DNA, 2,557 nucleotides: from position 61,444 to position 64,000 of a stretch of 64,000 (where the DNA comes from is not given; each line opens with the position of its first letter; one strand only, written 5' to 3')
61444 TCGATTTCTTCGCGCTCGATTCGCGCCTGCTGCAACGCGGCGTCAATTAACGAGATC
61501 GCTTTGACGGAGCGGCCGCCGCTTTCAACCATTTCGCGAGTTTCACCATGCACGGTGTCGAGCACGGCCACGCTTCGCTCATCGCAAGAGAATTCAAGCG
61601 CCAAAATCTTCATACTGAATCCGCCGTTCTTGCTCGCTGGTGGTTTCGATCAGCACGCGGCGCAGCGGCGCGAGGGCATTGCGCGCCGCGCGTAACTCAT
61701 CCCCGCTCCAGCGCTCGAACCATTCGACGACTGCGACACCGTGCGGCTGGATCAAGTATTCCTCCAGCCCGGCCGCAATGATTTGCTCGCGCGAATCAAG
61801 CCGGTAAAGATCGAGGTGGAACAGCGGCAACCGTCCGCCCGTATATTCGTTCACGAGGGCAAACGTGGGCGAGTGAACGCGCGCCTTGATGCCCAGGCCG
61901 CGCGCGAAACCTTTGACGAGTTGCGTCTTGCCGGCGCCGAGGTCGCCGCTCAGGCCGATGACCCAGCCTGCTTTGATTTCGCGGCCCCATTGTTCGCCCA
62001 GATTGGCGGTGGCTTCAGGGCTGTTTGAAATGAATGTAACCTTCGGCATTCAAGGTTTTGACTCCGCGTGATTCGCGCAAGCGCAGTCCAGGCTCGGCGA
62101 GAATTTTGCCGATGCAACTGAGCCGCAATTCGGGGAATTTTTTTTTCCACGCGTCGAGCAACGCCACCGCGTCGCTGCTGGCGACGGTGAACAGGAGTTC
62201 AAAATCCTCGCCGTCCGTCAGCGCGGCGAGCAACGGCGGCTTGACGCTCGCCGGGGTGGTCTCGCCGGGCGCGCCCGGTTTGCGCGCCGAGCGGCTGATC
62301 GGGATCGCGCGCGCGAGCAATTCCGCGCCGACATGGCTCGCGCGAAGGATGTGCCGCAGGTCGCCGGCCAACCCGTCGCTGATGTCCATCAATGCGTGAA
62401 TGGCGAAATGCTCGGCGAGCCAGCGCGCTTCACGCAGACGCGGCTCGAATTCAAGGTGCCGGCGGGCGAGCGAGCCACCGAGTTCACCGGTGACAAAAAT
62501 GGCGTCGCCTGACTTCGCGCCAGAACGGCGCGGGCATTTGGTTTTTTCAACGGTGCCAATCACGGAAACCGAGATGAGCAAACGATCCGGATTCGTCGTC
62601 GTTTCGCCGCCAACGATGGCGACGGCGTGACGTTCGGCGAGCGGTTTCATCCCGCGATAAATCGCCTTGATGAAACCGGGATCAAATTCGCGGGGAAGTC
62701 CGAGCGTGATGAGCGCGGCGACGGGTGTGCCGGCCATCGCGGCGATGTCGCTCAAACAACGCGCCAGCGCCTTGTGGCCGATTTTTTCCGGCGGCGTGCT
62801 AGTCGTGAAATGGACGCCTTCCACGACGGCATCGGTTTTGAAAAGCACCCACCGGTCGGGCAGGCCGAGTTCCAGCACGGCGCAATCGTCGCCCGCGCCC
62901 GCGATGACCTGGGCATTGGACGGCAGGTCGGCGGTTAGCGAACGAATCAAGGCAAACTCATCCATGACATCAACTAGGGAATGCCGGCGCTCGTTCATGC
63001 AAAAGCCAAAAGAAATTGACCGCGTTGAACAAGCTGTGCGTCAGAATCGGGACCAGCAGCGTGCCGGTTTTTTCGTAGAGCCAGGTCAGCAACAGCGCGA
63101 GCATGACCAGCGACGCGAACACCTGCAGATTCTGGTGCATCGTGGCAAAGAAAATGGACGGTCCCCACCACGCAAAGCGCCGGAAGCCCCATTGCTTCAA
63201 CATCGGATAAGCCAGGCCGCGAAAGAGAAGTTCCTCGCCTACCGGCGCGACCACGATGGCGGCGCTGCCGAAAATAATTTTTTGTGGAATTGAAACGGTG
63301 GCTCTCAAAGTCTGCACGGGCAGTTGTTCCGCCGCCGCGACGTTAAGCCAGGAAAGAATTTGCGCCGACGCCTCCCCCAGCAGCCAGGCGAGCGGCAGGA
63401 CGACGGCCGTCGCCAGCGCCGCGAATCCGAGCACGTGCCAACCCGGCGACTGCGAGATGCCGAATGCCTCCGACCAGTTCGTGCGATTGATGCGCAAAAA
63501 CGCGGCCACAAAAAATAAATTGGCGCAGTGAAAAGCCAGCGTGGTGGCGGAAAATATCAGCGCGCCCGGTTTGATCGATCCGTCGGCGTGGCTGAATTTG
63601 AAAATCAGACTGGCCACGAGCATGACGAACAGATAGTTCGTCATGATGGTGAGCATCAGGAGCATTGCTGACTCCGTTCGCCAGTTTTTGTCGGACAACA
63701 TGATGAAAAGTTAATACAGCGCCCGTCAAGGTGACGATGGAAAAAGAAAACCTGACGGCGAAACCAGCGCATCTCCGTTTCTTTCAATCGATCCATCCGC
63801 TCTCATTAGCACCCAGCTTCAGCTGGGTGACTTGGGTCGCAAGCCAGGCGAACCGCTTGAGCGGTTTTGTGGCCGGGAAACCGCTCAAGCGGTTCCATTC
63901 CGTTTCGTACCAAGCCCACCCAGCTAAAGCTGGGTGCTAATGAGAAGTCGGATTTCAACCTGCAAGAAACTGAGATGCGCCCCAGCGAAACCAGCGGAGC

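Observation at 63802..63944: Second hierarchical palindrome of the same architecture: evidence for a family of nested-hairpin intergenic elements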

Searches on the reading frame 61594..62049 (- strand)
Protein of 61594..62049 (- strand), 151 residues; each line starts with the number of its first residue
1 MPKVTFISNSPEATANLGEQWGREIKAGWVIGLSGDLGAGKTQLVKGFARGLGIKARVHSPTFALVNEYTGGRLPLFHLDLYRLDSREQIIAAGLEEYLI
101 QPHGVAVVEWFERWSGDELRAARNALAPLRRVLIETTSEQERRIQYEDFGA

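Call 13: find_encoding_contigs(protein=window:61594-62049:-, flank=10000, max_places=6)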
Protein window:61594-62049:- (151 aa): no gene with exactly this product is on record in the collection.

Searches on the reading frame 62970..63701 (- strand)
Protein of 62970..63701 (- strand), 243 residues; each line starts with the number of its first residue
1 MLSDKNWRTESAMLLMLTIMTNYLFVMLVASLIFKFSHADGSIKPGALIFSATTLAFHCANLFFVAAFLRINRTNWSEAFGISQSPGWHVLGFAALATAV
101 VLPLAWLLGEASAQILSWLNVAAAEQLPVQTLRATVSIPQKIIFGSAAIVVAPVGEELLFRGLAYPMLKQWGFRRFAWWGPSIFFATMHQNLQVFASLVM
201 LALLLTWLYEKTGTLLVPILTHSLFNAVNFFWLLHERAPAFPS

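Call 11: find_encoding_contigs(protein=window:62970-63701:-, flank=10000, max_places=6)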
Protein window:62970-63701:- (243 aa): no gene with exactly this product is on record in the collection.

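Call 24: find_homologous_proteins(query=window:62970-63701:-, max_evalue=1e-20)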
Query window:62970-63701:- (243 aa): 83 proteins with E <= 1e-20 among 4707 candidates.
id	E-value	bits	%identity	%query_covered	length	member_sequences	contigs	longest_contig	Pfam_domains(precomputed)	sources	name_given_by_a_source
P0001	3.0e-153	526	100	100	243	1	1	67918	PF02517.22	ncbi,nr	ncbi:MAG: CPBP family intramembrane metalloprotease [Verrucomicrobia bacterium]|nr:CPBP family intra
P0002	3.0e-103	363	76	91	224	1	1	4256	PF02517.22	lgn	-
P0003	5.2e-102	359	76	94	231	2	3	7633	PF02517.22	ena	-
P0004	1.5e-52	197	45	98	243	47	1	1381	PF02517.22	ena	-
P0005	1.2e-50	190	43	98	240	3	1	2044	PF02517.22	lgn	-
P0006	4.2e-49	185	43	98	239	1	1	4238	PF02517.22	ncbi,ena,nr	ncbi:MAG TPA: CPBP family intramembrane glutamic endopeptidase [Verrucomicrobiae bacterium]|nr:CPBP 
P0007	2.8e-48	183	53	77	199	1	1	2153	PF02517.22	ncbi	-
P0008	3.9e-47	179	55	68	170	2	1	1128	PF02517.22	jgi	-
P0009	1.8e-45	174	43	97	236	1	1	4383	PF02517.22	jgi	jgi:membrane protease YdiL (CAAX protease family)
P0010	1.9e-44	170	42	91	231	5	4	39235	PF02517.22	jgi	jgi:membrane protease YdiL (CAAX protease family)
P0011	3.8e-44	169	43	91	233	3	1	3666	PF02517.22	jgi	jgi:uncharacterized protein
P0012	1.8e-43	167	46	76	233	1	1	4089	PF02517.22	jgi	jgi:membrane protease YdiL (CAAX protease family)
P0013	2.5e-43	167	41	96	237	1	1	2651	PF02517.22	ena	-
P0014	1.5e-42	164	42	93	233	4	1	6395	PF02517.22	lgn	-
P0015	3.3e-42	163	49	64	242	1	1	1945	PF02517.22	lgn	-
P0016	5.9e-41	159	44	78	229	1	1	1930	PF02517.22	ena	-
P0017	8.9e-41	158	39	97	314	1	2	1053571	PF02517.22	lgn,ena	-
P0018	1.6e-40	157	47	75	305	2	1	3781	PF02517.22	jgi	jgi:uncharacterized protein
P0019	4.1e-40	156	38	98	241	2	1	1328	PF02517.22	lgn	-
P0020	5.7e-40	156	49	72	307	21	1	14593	PF02517.22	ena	-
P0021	9.1e-40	155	44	94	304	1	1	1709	PF02517.22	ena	-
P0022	1.2e-39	155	41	98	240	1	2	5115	PF02517.22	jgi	jgi:membrane protease YdiL (CAAX protease family)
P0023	3.1e-39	153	48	73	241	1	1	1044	PF02517.22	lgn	-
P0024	6.9e-39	152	40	97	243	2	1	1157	PF02517.22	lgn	-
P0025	1.2e-38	151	48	79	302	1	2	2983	PF02517.22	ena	-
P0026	1.6e-38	151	44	95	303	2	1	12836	PF02517.22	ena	-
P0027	2.9e-38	150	42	95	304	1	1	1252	PF02517.22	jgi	jgi:membrane protease YdiL (CAAX protease family)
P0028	1.4e-37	148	41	87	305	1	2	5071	PF02517.22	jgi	jgi:membrane protease YdiL (CAAX protease family)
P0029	3.2e-37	147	38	95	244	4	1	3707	PF02517.22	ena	-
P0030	3.8e-37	146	38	98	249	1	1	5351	PF02517.22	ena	-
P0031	4.3e-37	146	46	76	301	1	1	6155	PF02517.22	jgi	-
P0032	5.2e-37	146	45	76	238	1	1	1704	PF02517.22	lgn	-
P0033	6.2e-37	146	42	79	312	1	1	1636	PF02517.22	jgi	jgi:membrane protease YdiL (CAAX protease family)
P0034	1.6e-36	144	37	99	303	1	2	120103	PF02517.22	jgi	jgi:membrane protease YdiL (CAAX protease family)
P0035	3.7e-36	143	46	73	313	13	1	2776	PF02517.22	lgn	-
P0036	6.5e-36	142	45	74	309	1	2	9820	PF02517.22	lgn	-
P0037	7.7e-36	142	45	73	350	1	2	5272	PF02517.22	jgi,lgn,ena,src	jgi:membrane protease YdiL (CAAX protease family)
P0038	1.1e-35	141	46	72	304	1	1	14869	PF02517.22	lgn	-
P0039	1.8e-35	141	36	98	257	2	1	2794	PF02517.22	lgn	-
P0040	5.1e-35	139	39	97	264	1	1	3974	PF02517.22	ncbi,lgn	-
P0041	8.1e-35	139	42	75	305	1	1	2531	PF02517.22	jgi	-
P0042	1.8e-34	138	39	95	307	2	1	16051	PF02517.22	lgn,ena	-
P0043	1.8e-34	138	37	98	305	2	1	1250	PF02517.22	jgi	jgi:membrane protease YdiL (CAAX protease family)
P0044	2.9e-34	137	39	89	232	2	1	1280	PF02517.22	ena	-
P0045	6.7e-34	136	34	98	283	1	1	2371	PF02517.22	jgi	jgi:membrane protease YdiL (CAAX protease family)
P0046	8.7e-34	135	43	80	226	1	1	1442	PF02517.22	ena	-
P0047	1.1e-33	135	40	90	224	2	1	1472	PF02517.22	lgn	-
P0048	1.5e-33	135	34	99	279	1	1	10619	PF02517.22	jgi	jgi:membrane protease YdiL (CAAX protease family)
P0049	2.5e-33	134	38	98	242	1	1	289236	PF02517.22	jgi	jgi:membrane protease YdiL (CAAX protease family)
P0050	7.2e-33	132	44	73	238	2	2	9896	PF02517.22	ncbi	-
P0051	1.2e-32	132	38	98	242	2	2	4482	PF02517.22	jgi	jgi:membrane protease YdiL (CAAX protease family)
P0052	1.5e-32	131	44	72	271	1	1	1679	PF02517.22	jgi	jgi:membrane protease YdiL (CAAX protease family)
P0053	1.5e-32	131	38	97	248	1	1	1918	PF02517.22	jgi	jgi:membrane protease YdiL (CAAX protease family)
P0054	1.9e-32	131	38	79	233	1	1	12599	PF02517.22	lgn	-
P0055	2.1e-32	131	41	76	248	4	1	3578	PF02517.22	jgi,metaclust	metaclust:\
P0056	3.4e-32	130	37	100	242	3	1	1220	PF02517.22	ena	-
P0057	3.5e-32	130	35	97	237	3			PF02517.22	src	-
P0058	6.6e-32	129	43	72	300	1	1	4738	PF02517.22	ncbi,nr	ncbi:MAG TPA: type II CAAX endopeptidase family protein [Verrucomicrobiae bacterium]|nr:type II CAAX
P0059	1.7e-31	128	38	99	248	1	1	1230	PF02517.22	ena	-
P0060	2.4e-31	127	45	70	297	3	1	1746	PF02517.22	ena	-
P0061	2.7e-31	127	45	70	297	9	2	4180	PF02517.22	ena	-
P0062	1.6e-30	125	35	94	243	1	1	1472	PF02517.22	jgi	jgi:membrane protease YdiL (CAAX protease family)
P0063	2.2e-30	124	40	82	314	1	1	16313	PF02517.22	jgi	jgi:membrane protease YdiL (CAAX protease family)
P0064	2.3e-30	124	42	71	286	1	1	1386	PF02517.22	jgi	-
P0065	7.3e-30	122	37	95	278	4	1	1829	PF02517.22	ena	-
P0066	1.6e-29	121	37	91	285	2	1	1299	PF02517.22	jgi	jgi:hypothetical protein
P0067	2.9e-29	120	36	98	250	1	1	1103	PF02517.22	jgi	-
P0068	1.4e-28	118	35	98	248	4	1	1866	PF02517.22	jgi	-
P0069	3.6e-28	117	34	98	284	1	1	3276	PF02517.22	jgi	jgi:membrane protease YdiL (CAAX protease family)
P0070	2.4e-27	114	42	67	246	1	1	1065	PF02517.22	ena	-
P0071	3.9e-27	114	36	94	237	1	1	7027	PF02517.22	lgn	-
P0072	1.5e-26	112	38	82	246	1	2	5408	PF02517.22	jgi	jgi:membrane protease YdiL (CAAX protease family)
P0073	1.6e-26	111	39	74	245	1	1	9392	PF02517.22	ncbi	ncbi:MAG: lysostaphin resistance A-like protein [Limisphaerales bacterium]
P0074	1.7e-25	108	41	74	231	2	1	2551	PF02517.22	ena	-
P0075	1.9e-25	108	40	70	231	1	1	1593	PF02517.22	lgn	-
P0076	3.9e-25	107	35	95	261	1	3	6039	PF02517.22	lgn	-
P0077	2.4e-24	104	45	52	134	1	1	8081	PF02517.22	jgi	jgi:hypothetical protein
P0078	4.6e-24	103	52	47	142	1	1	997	PF02517.22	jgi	jgi:membrane protease YdiL (CAAX protease family)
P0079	3.8e-23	100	34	75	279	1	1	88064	PF02517.22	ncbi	-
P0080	2.9e-22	98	32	95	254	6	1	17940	PF02517.22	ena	-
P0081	1.7e-21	95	33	95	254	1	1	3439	PF02517.22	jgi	jgi:membrane protease YdiL (CAAX protease family)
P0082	2.0e-21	95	44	55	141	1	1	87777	PF02517.22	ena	-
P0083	3.5e-21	94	32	95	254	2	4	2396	PF02517.22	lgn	-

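Call 25: find_encoding_contigs(protein=P0001, flank=10000, max_places=4)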
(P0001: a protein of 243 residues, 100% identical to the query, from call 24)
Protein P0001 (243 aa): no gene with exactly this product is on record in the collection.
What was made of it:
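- Tried and rejected: Look-ups by exact protein (CPBP, TsaE, P0001) to read beyond base 64000 found nothing on record, so the right-hand neighbour is unknown (calls 11, 13, 25).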

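Call 26: find_encoding_contigs(protein=P0003, flank=10000, max_places=4)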
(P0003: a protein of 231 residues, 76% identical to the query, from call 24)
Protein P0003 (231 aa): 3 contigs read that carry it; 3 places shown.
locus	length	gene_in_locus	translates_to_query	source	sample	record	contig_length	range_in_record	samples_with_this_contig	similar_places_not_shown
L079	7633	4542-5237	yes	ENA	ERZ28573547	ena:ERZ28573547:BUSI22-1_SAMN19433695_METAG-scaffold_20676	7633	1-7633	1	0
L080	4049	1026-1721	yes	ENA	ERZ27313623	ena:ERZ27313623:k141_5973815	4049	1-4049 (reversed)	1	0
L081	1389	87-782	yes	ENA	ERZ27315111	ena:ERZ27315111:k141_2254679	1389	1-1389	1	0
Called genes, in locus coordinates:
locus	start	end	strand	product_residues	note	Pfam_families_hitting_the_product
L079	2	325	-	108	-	?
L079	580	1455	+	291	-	PF07786:HGSNAT_cat, PF01757:Acyl_transf_3 (weak)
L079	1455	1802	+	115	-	-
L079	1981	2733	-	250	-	PF00005:ABC_tran, PF13304:AAA_21, PF02463:SMC_N (weak)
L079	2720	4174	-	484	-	PF00497:SBP_bac_3, PF10613:Lig_chan-Glu_bd (weak), PF00528:BPD_transp_1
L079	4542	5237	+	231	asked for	PF02517:Rce1-like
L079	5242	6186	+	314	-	PF00586:AIRS, PF02769:AIRS_C (weak)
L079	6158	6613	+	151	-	PF02367:TsaE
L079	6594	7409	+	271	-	PF00814:TsaD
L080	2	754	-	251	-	?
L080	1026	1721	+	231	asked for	PF02517:Rce1-like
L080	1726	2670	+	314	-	PF00586:AIRS, PF02769:AIRS_C (weak)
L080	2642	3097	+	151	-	PF02367:TsaE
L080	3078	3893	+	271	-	PF00814:TsaD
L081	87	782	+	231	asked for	PF02517:Rce1-like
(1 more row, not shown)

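Call 27: find_encoding_contigs(protein=P0002, flank=10000, max_places=4)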
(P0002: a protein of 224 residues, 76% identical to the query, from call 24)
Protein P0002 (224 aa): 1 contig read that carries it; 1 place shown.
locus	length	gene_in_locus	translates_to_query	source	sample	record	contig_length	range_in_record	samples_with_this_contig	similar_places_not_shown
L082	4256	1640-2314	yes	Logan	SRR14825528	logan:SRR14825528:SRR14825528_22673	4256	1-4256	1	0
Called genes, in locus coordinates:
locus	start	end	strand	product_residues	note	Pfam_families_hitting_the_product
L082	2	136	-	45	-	?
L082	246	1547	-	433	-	PF07075:NamZ_N, PF20732:NamZ_C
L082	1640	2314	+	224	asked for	PF02517:Rce1-like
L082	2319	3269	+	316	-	PF00586:AIRS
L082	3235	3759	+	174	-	PF02367:TsaE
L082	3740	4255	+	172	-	?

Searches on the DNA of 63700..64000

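Call 18: search_rna_families(source=window, start=63700, end=64000, threshold=evalue, max_evalue=10, show_alignments=3)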
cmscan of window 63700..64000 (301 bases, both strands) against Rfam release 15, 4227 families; matches with E-value up to 10: 5.
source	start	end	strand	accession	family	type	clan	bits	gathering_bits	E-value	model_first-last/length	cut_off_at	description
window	63809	63895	+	RF02875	AS-pc01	Gene; antisense;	-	19.4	79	0.33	1-99/99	no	Antisense to pHK01_035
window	63843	63905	+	RF00236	ctRNA_pGA1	Gene; antisense;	-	17.5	45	0.36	1-79/79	no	ctRNA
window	63869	63991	+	RF02550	RnaG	Gene; sRNA;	-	16.2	153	3.1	1-120/120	no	RnaG sRNA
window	63855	63890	+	RF03418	mir-3198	Gene; miRNA;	-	14.7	91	5.5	1-80/80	no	mir-3198 microRNA precursor family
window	63850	63895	+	RF00843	mir-228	Gene; miRNA;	CL00093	13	45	4.9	16-67/85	no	mir-228 microRNA precursor family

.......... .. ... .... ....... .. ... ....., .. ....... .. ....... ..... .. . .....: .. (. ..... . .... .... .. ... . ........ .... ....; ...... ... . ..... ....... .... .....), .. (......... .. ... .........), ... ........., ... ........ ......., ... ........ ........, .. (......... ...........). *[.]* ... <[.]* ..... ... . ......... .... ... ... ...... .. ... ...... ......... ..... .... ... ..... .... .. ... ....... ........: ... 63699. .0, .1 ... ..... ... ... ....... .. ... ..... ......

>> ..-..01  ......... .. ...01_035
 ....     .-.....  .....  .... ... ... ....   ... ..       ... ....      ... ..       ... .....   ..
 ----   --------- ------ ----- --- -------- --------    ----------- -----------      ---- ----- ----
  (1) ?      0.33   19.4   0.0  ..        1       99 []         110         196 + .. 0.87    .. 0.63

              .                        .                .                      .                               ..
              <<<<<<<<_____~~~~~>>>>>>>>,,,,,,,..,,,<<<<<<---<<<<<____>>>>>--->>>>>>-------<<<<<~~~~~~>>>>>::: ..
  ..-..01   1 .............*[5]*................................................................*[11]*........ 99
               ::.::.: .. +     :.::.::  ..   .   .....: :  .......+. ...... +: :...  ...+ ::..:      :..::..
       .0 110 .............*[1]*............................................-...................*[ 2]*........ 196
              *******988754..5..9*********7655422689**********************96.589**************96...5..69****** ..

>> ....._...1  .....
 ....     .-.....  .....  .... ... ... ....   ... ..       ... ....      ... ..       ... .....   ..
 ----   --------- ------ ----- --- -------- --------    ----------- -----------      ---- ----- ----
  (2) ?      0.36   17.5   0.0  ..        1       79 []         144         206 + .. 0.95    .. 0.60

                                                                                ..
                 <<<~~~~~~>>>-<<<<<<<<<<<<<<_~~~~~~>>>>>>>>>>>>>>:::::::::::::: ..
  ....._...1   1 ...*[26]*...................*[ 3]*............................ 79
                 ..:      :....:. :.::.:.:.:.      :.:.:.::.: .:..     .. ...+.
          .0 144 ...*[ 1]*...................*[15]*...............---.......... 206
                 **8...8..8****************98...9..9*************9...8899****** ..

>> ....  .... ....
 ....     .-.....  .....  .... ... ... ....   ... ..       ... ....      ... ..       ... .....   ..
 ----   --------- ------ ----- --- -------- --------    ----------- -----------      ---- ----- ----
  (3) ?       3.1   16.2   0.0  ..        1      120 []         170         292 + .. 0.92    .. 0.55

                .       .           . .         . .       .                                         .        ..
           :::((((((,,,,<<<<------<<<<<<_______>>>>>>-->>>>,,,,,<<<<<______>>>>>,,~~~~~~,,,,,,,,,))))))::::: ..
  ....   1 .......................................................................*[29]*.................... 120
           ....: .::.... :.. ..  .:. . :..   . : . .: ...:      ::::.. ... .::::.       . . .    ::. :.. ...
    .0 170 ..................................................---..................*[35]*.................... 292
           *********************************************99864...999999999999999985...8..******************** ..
